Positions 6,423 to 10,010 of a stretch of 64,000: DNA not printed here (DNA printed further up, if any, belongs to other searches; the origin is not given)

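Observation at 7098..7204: Nested repeat insertion translated in-frame inside dnaE2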

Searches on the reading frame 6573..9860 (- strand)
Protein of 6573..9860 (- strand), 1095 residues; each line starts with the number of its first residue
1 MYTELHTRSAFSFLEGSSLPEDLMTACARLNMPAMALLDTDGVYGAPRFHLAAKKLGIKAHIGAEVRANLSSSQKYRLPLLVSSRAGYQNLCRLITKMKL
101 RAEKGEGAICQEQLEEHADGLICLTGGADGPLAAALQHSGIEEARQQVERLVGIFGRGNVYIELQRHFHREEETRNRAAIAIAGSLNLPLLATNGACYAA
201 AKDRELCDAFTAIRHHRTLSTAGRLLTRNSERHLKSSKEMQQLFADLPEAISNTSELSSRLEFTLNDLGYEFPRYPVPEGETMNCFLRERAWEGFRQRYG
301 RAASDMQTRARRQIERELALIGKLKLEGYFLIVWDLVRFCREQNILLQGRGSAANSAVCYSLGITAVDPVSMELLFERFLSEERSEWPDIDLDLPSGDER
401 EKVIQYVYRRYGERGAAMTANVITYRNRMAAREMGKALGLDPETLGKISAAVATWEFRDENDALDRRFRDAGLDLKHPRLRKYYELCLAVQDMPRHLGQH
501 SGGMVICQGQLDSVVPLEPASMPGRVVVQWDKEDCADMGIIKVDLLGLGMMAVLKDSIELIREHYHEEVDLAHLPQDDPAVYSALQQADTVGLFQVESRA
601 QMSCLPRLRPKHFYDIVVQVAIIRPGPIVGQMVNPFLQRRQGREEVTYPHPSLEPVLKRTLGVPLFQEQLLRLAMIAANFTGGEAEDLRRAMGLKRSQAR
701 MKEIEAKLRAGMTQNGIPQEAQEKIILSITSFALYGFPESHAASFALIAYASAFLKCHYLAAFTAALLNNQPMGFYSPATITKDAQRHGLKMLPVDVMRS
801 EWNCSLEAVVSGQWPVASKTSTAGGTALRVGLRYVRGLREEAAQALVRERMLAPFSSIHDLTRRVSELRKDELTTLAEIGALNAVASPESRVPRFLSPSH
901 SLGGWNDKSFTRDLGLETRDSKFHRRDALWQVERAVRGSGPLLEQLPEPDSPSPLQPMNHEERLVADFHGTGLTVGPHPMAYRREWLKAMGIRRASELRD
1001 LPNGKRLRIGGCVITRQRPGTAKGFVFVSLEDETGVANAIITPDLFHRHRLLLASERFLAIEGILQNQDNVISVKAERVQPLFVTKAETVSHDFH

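Call 14: search_protein_families(library=pfam, proteins=[window:6573-9860:-])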
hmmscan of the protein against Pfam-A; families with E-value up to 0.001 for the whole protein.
window:6573-9860:- (1095 aa): 5 families
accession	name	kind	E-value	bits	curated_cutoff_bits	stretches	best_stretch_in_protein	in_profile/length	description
PF07733.18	DNA_pol3_alpha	-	5.4e-78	262.6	23.9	1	287-547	3-260/260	Bacterial DNA polymerase III alpha NTPase domain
PF17657.6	DNA_pol3_finger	-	8.3e-55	185.1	22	1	550-716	1-166/166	Bacterial DNA polymerase III alpha subunit finger domain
PF02811.25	PHP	-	7.5e-35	121.1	26.4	1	4-167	1-164/164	PHP domain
PF14579.12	HHH_6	-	6.5e-18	65.2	25.6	1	789-886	1-84/90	Helix-hairpin-helix motif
PF01336.31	tRNA_anti-codon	-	6.5e-07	29.6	27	1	1009-1082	3-75/75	OB-fold nucleic acid binding domain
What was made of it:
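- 6573..9860 (-): dnaE2 (imuC) coding sequence, 1095 aa; the host gene. Pfam PHP, DNA_pol3_alpha, finger, HHH_6 and OB domains (call 14).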

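Call 15: find_homologous_proteins(query=window:6573-9860:-, max_evalue=1e-50)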
Query window:6573-9860:- (1095 aa): 8000 proteins with E <= 1e-50 among 8000 candidates; the best 120 are listed.
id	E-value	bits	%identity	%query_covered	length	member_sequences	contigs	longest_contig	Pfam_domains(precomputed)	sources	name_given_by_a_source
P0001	0.0e+0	2433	98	100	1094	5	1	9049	PF02811.27,PF14579.13,PF01336.32,PF17657.7,PF07733.19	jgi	jgi:error-prone DNA polymerase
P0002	0.0e+0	2260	92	100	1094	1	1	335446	PF02811.27,PF14579.13,PF01336.32,PF17657.7,PF07733.19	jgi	jgi:error-prone DNA polymerase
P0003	0.0e+0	2256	90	100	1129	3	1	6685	PF02811.27,PF14579.13,PF01336.32,PF17657.7,PF07733.19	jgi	jgi:error-prone DNA polymerase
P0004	0.0e+0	2245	90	100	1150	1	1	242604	PF02811.27,PF14579.13,PF01336.32,PF17657.7,PF07733.19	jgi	jgi:error-prone DNA polymerase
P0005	0.0e+0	2241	90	100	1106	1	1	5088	PF02811.27,PF14579.13,PF01336.32,PF17657.7,PF07733.19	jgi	jgi:error-prone DNA polymerase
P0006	0.0e+0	2240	90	100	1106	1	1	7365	PF02811.27,PF14579.13,PF01336.32,PF17657.7,PF07733.19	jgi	jgi:error-prone DNA polymerase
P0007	0.0e+0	2236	90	100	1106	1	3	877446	PF02811.27,PF14579.13,PF01336.32,PF17657.7,PF07733.19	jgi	jgi:error-prone DNA polymerase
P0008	0.0e+0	2235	90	100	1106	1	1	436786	PF02811.27,PF14579.13,PF01336.32,PF17657.7,PF07733.19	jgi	jgi:error-prone DNA polymerase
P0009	0.0e+0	2233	91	100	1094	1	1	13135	PF02811.27,PF14579.13,PF01336.32,PF17657.7,PF07733.19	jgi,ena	jgi:error-prone DNA polymerase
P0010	0.0e+0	2230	89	100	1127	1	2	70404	PF02811.27,PF14579.13,PF01336.32,PF17657.7,PF07733.19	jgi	jgi:error-prone DNA polymerase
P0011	0.0e+0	2229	90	100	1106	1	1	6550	PF02811.27,PF14579.13,PF01336.32,PF17657.7,PF07733.19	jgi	jgi:error-prone DNA polymerase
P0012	0.0e+0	2227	90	100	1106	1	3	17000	PF02811.27,PF14579.13,PF01336.32,PF17657.7,PF07733.19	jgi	jgi:error-prone DNA polymerase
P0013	0.0e+0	2224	89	100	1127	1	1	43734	PF02811.27,PF14579.13,PF01336.32,PF17657.7,PF07733.19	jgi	jgi:error-prone DNA polymerase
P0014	0.0e+0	2222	90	100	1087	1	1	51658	PF02811.27,PF14579.13,PF01336.32,PF17657.7,PF07733.19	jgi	jgi:error-prone DNA polymerase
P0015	0.0e+0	2221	88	100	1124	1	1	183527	PF02811.27,PF14579.13,PF01336.32,PF17657.7,PF07733.19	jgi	jgi:error-prone DNA polymerase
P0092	0.0e+0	2159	88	100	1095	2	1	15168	PF02811.27,PF14579.13,PF01336.32,PF17657.7,PF07733.19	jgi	-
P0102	0.0e+0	2152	87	100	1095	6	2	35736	PF02811.27,PF14579.13,PF01336.32,PF17657.7,PF07733.19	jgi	jgi:error-prone DNA polymerase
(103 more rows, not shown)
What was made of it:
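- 6573..9860 (-): Relatives are named 'error-prone DNA polymerase' (call 15).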
